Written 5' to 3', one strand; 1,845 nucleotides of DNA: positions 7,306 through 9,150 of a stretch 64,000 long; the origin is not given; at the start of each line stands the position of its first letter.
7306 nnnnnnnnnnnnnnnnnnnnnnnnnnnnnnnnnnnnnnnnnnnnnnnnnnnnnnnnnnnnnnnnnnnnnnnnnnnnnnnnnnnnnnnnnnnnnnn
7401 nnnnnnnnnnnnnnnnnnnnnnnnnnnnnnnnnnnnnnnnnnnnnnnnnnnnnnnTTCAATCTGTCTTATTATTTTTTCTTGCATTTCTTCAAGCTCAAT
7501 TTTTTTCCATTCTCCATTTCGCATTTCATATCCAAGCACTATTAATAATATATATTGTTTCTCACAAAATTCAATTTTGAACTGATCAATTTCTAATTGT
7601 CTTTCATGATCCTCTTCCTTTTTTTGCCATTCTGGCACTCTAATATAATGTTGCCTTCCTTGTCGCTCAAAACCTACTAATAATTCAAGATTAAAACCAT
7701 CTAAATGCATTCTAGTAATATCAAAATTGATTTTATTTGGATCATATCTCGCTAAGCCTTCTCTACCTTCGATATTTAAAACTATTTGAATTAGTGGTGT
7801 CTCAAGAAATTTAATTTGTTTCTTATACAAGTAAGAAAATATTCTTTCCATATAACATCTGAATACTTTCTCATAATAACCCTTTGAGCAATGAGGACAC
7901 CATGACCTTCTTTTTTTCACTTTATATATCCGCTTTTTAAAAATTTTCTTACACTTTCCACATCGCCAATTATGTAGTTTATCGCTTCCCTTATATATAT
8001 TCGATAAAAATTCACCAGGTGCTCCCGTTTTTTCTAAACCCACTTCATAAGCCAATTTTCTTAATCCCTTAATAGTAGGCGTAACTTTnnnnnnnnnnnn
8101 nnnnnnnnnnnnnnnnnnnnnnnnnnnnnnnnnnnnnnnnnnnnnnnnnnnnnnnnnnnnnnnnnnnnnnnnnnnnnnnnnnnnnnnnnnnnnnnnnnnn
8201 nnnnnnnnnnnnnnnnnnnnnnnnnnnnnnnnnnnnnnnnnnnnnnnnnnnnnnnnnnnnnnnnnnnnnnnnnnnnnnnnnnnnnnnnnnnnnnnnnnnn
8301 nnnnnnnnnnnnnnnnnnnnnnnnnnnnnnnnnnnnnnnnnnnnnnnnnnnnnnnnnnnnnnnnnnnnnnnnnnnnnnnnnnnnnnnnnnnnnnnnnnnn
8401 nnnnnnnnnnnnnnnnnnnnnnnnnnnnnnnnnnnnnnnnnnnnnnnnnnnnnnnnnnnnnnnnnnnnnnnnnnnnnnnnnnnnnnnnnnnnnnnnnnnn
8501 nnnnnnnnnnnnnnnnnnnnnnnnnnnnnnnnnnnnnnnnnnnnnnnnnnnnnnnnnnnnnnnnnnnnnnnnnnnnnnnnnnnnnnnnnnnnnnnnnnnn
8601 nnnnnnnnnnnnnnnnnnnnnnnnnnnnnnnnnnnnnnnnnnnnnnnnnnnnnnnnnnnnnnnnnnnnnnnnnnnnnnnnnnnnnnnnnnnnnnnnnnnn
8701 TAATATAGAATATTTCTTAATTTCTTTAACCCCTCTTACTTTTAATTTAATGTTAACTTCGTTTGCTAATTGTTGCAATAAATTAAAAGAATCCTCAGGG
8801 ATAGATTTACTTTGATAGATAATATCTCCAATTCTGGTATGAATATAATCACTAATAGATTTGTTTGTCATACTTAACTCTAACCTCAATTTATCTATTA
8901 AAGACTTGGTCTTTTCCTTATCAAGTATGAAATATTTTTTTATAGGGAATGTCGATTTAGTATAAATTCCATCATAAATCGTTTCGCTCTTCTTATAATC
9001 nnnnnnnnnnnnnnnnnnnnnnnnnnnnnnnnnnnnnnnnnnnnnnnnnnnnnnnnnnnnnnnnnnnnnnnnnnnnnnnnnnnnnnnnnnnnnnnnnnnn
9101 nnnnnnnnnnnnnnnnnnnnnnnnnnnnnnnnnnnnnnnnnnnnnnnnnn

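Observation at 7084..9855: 923-aa array of Zn-ribbon modules fused to a nuclease-like core and a winged helix, convergent on the trp operon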

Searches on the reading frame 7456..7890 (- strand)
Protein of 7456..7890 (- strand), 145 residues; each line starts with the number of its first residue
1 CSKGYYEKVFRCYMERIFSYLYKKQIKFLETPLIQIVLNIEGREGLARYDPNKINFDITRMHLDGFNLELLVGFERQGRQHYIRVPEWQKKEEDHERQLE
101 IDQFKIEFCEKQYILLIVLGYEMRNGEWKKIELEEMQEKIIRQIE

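Call 25: search_solved_structures(query=A1, max_evalue=10, show_alignments=4)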
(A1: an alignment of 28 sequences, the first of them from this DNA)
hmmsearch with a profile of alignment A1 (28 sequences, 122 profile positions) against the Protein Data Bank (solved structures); distinct sequences matched with E-value up to 10: 4.
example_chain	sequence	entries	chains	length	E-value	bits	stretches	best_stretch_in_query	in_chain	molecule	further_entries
8h56_A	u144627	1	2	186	0.038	17.4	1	58-103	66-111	Isoform Rep' of Replication-associated protein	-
5xor_A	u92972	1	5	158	0.23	14.9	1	58-103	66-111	Rep protein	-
6wdz_D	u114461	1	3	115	0.58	13.6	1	58-100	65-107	ATP-dependent helicase Rep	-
4a6p_A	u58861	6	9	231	1.8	12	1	60-104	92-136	DNA REPAIR AND RECOMBINATION PROTEIN RADA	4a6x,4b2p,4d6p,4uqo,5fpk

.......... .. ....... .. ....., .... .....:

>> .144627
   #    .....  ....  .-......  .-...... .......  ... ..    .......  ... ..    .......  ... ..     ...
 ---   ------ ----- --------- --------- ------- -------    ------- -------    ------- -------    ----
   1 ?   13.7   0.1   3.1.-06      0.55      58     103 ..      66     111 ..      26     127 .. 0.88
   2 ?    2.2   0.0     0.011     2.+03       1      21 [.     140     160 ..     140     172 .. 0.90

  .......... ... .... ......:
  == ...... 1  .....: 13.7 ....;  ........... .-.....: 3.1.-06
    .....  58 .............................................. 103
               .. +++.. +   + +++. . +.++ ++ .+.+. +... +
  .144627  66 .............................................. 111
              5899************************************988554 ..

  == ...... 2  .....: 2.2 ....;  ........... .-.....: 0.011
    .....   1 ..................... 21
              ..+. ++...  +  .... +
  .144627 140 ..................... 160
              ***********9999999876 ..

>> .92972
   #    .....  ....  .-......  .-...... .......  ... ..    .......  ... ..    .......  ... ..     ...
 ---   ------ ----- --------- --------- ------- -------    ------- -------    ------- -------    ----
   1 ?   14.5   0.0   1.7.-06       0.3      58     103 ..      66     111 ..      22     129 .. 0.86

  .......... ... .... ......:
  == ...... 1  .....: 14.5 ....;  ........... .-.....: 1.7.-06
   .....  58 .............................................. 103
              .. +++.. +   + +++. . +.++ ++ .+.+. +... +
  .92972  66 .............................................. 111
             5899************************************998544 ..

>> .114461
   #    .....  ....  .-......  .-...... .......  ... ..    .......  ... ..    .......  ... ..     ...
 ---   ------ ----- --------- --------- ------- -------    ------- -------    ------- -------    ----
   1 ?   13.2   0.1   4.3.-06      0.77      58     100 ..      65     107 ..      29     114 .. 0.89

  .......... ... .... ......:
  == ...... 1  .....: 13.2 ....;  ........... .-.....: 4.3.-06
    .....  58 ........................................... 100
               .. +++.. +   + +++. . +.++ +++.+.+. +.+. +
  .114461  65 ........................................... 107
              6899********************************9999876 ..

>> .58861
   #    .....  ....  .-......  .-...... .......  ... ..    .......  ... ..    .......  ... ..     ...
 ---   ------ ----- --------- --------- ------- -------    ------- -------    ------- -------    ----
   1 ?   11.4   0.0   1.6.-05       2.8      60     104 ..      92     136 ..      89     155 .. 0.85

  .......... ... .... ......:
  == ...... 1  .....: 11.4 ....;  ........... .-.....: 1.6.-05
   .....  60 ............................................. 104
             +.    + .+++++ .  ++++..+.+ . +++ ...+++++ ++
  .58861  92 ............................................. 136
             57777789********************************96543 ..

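Call 26: search_protein_families(library=pfam, alignment_id=A1, max_evalue=1)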
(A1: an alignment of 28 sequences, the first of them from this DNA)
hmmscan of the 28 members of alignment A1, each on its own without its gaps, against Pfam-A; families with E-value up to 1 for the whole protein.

A. member 1, seq(145 aa): 0 families

B. families by the number of members that match (of 28 scanned): 20 families
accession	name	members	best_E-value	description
PF10881.14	DUF2726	4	0.012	Protein of unknown function (DUF2726)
PF12167.14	Arm-DNA-bind_2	3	0.0047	Arm DNA-binding domain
PF04645.17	DUF603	1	0.0048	Protein of unknown function, DUF603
PF15648.12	Tox-REase-5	1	0.0058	Restriction endonuclease fold toxin 5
PF17490.7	Tnp_22_dsRBD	1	0.024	L1 transposable element dsRBD-like domain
PF21496.2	MIC5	1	0.049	Microneme protein MIC5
PF00019.25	TGF_beta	1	0.064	Transforming growth factor beta like domain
PF24203.1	Phage_ProQ_C_like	1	0.064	Phage ProQ C-terminal-like domain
PF14050.11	Nudc_N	1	0.075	N-terminal conserved domain of Nudc.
PF07272.16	Orthoreo_P17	1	0.077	Orthoreovirus P17 protein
PF10723.15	RepB-RCR_reg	1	0.078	Replication regulatory protein RepB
PF21196.3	PcrA_UvrD_tudor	1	0.084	PcrA/UvrD tudor domain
PF10046.14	BLOC1_2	1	0.097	Biogenesis of lysosome-related organelles complex-1 subunit 2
PF02579.22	Nitro_FeMo-Co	1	0.11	Dinitrogenase iron-molybdenum cofactor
PF24737.1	DUF7688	1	0.13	Domain of unknown function (DUF7688)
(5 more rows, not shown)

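Call 30: predict_structure(alignment_id=A1)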
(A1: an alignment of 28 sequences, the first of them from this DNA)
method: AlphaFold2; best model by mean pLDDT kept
length: 145 residues; sequences in the alignment: 28
mean_pLDDT: 95.3   pTM: 0.87
mean pLDDT of the five models: 95.3, 94.9, 94.9, 94.3, 93.8
residues with pLDDT >= 90: 141; 70-90: 1; 50-70: 2; < 50: 1
segments of 3 or more residues with pLDDT < 50: none
pLDDT, mean of each block of 10 residues (from residue 1): 82 98 98 98 95 94 98 96 94 96 97 97 95 96 96
secondary structure, 60 per line:
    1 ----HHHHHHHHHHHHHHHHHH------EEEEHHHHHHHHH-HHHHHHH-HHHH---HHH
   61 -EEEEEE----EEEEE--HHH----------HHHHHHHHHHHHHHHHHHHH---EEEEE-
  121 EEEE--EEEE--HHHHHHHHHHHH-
elements in order: H5-22 E29-32 H33-41 H43-49 H51-54 E62-67 E72-76 H92-111 E115-119 E121-124 E127-130 H133-144

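Call 33: fold_search(model_id=the predicted structure, library=pdb)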
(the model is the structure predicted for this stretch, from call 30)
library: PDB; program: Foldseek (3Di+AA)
matches with E <= 10: 155; with E <= 0.001: 0
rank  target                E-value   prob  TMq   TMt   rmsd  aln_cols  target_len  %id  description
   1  1vsr                  6.7e-01  0.54  0.36  0.39   4.9        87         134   14  VERY SHORT PATCH REPAIR (VSR) ENDONUCLEASE FROM ESCHERICHIA COLI (released 1999-10-27)
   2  9oz0_B                9.2e-01  0.07  0.14  0.12  10.9        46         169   24  Crystal structure of T6SS effector-immunity complex PA3907-PA3908 from Pseudomonas aeruginosa (released 2025-06-18)
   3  3hw3_C                1.0e+00  0.03  0.17  0.15  14.0       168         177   11  The crystal structure of avian influenza virus PA_N in complex with UMP (released 2009-10-13)
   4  5wei                  1.3e+00  0.04  0.17  0.16  12.2       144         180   13  Crystal structure of the influenza virus PA endonuclease (E119D mutant) in complex with inhibitor 7a (SRI-29770) (released 2017-12-27)
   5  8ctf                  1.3e+00  0.03  0.15  0.14  11.9       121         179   12  The N-terminal domain of PA endonuclease from the influenza H1N1 viral polymerase in complex with 3-hydroxy-4-oxo-1,4-di (released 2022-12-21)
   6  4i1t                  1.3e+00  0.06  0.22  0.20  13.1       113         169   14  Crystal structure of the cap-snatching endonuclease from Pichinde virus (released 2014-02-26)
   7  8t5z                  1.3e+00  0.03  0.16  0.14  12.5       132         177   11  Influenza PA-N Endonuclease (amino acids 52-74 truncation) (released 2024-05-08)
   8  7kl3_A                1.7e+00  0.03  0.18  0.15  12.1       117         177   10  The crystal structure of the 2009/H1N1/California PA endonuclease mutant E119D bound to RNA oligomer AG*CAUC (*uncleav (released 2021-02-03)
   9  7m0n_A                1.7e+00  0.03  0.17  0.15  12.3       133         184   13  The crystal structure of wild type PA endonuclease (A/Vietnam/1203/2004) in complex with Raltegravir (released 2022-03-02)
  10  1cw0_A                1.8e+00  0.15  0.37  0.35  11.1       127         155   15  CRYSTAL STRUCTURE ANALYSIS OF VERY SHORT PATCH REPAIR (VSR) ENDONUCLEASE IN COMPLEX WITH A DUPLEX DNA (released 1999-12-12)
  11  5izh_A                1.9e+00  0.08  0.24  0.21  12.3        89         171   16  Lassa virus L protein cap-snatching endonuclease. apo form (released 2016-06-29)
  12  6fs7_F                1.9e+00  0.02  0.15  0.14  14.5       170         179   12  Influenza A/California/04/2009 (pH1N1) endonuclease with I38T mutation with bound inhibitor, baloxavir acid (BXA) (released 2018-07-11)
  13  4e5g_A                1.9e+00  0.02  0.16  0.14  14.4       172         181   10  Crystal structure of avian influenza virus PAn bound to compound 2 (released 2012-08-08)
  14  9pn2                  2.2e+00  0.03  0.15  0.14  12.3       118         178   13  Influenza PA-N Endonuclease I38T mutant with compound 3 ((6M)-3-hydroxy-6-[2-(methylsulfanyl)phenyl]-4-oxo-1,4-dihydropy (released 2026-01-21)
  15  7v04                  2.2e+00  0.03  0.16  0.14  12.3       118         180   12  The N-terminal domain of PA endonuclease from the influenza H1N1 viral polymerase in complex with 6-bromo-3-hydroxy-4-ox (released 2022-12-21)
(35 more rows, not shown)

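Call 53: search_protein_representatives(alignment_id=A1)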
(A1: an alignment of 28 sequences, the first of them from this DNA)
Query: 28 sequences, 122 profile positions. Proteins with E-value up to 0.001 (for the whole library): 32003; up to 1e-10: 8983; up to 1e-30: 907. The best 150 are listed.
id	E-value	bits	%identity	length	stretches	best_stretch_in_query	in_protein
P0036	4.5e-50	185.1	-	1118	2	1-121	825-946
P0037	2.2e-48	179.7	-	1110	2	1-121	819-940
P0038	1.0e-46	174.3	-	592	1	1-121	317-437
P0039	1.2e-45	170.8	-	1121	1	1-122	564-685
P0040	1.3e-44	167.5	-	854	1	1-121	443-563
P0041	3.7e-44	166.0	-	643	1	1-121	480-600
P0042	2.2e-43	163.5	-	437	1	1-121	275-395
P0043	2.8e-43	163.2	-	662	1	1-121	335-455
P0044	3.3e-43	163.0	-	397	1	1-121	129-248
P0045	2.2e-42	160.3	-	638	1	1-121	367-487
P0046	2.5e-42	160.1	-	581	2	1-118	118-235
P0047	3.2e-42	159.7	-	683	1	1-121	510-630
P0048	4.6e-42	159.2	-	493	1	1-121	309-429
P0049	5.1e-42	159.1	-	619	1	1-121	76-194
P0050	5.5e-42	159.0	-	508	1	1-121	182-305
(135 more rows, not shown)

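Call 57: search_protein_families(library=pfam, alignment_id=A4, max_evalue=0.001)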
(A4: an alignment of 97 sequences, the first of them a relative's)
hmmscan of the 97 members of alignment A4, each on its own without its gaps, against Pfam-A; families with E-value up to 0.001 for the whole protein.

A. member 1, P0038 (592 aa): 2 families
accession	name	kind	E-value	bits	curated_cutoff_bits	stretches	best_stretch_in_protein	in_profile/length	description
PF14311.12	DUF4379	-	2.6e-11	44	24.5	0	485-518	21-55/56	Probable Treble clef zinc finger domain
PF14901.11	Jiv90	-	1.4e-06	28.8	27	0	296-322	8-34/90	Cleavage inducing molecular chaperone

B. families by the number of members that match (of 97 scanned): 32 families (the first 25 are shown)
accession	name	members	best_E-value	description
PF14311.12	DUF4379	79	3.1e-37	Probable Treble clef zinc finger domain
PF21817.3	CapR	48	1.5e-23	CapR homology domain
PF14901.11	Jiv90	9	1.2e-09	Cleavage inducing molecular chaperone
PF09723.15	Zn_ribbon_8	5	6.6e-06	Zinc ribbon domain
PF08534.16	Redoxin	5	9e-06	Redoxin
PF00533.33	BRCT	4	1.2e-08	BRCA1 C Terminus (BRCT) domain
PF07460.16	NUMOD3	3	1.4e-20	NUMOD3 motif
PF16589.12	BRCT_2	3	2.8e-09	BRCT domain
PF00084.26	Sushi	2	7.2e-09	Sushi repeat (SCR repeat)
PF23454.1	Zn_ribbon_Brz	2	4.2e-08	Transcriptional regulator Brz zinc beta ribbon domain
PF13936.12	HTH_38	2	6e-08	Helix-turn-helix domain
PF13411.12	MerR_1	2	9.3e-08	MerR HTH family regulatory protein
PF02796.21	HTH_7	2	5e-07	Helix-turn-helix domain of resolvase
PF01155.25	HypA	2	0.00013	Hydrogenase/urease nickel incorporation, metallochaperone, hypA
PF03457.19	HA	1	6.5e-28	Helicase associated domain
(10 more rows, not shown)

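Call 87: fold_search(model_id=the predicted structure, library=viral)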
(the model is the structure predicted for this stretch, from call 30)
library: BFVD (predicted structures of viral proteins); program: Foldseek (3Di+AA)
matches with E <= 10: 381; with E <= 0.001: 30
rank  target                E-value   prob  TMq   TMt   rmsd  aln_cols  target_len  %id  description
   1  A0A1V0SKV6            3.9e-06  1.00  0.63  0.19   3.2       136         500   25  Zinc-ribbon domain-containing protein [Klosneuvirus KNV1]
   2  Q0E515                6.0e-06  1.00  0.65  0.44   3.4       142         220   22  25.6 kDa Uvr/REP helicase [Spodoptera frugiperda ascovirus 1a]
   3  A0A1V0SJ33            7.2e-06  1.00  0.65  0.21   3.1       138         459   25  Uncharacterized protein [Klosneuvirus KNV1]
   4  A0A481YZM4            8.1e-06  1.00  0.71  0.57   2.8       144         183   19  Restriction endonuclease [Marseillevirus LCMAC202]
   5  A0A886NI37            1.4e-05  1.00  0.54  0.18   2.9       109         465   24  (no name in the UniProt tables at hand)
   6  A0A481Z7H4            1.7e-05  1.00  0.64  0.31   4.6       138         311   20  Restriction endonuclease [Pithovirus LCPAC202]
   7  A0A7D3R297            1.9e-05  1.00  0.64  0.17   4.1       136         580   22  Uncharacterized protein [Fadolivirus FV1/VV64]
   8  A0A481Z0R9            2.5e-05  1.00  0.58  0.16   4.6       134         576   25  Uncharacterized protein [Mimivirus LCMiAC01]
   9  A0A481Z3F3            2.6e-05  1.00  0.62  0.26   4.2       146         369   27  Restriction endonuclease [Pithovirus LCPAC101]
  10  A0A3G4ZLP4            3.4e-05  1.00  0.54  0.22   8.8       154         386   21  Zinc-ribbon domain-containing protein [Terrestrivirus sp.]
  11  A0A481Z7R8            4.4e-05  1.00  0.58  0.23   3.7       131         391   20  Restriction endonuclease [Pithovirus LCPAC304]
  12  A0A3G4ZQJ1            6.3e-05  1.00  0.60  0.22   4.8       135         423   24  Zinc-ribbon domain-containing protein [Barrevirus sp.]
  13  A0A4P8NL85            7.2e-05  1.00  0.66  0.66   4.1       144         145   20  (no name in the UniProt tables at hand)
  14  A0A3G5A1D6            7.6e-05  1.00  0.65  0.23   4.7       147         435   23  Treble clef zinc finger domain-containing protein [Harvfovirus sp.]
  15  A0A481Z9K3            7.6e-05  1.00  0.53  0.33   3.3       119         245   22  Restriction endonuclease [Pithovirus LCPAC401]
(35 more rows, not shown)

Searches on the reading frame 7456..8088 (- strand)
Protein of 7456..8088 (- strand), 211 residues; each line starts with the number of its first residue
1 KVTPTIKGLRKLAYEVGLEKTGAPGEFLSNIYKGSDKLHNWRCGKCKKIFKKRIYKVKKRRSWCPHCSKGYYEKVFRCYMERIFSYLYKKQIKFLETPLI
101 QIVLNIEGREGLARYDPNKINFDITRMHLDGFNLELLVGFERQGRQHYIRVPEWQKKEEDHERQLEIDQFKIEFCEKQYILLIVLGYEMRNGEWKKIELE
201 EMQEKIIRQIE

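Call 37: search_dna_similar(query=window:7456-8088:-, collection=phages, mode=protein, max_evalue=0.001, max_rows=25)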
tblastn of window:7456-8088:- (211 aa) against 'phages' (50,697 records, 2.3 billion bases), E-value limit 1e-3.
No match.

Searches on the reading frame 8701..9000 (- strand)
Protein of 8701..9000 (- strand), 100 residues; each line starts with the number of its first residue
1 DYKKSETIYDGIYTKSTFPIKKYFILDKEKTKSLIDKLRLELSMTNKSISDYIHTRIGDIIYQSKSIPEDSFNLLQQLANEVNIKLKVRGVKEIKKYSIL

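Call 61: search_protein_families(library=pfam, proteins=[window:8701-9000:-], max_evalue=0.5)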
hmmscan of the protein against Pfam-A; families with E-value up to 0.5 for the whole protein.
seq(100 aa): 3 families
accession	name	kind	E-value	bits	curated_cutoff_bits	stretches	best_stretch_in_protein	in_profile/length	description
PF04936.17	DUF658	-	0.03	14.5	24.4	1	8-54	35-81/186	Protein of unknown function (DUF658)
PF08695.16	Coa1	-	0.13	12.5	22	1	23-92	16-80/117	Cytochrome oxidase complex assembly protein 1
PF20713.2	DUF6826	-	0.31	11.8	26.6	0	20-75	4-56/91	Domain of unknown function (DUF6826)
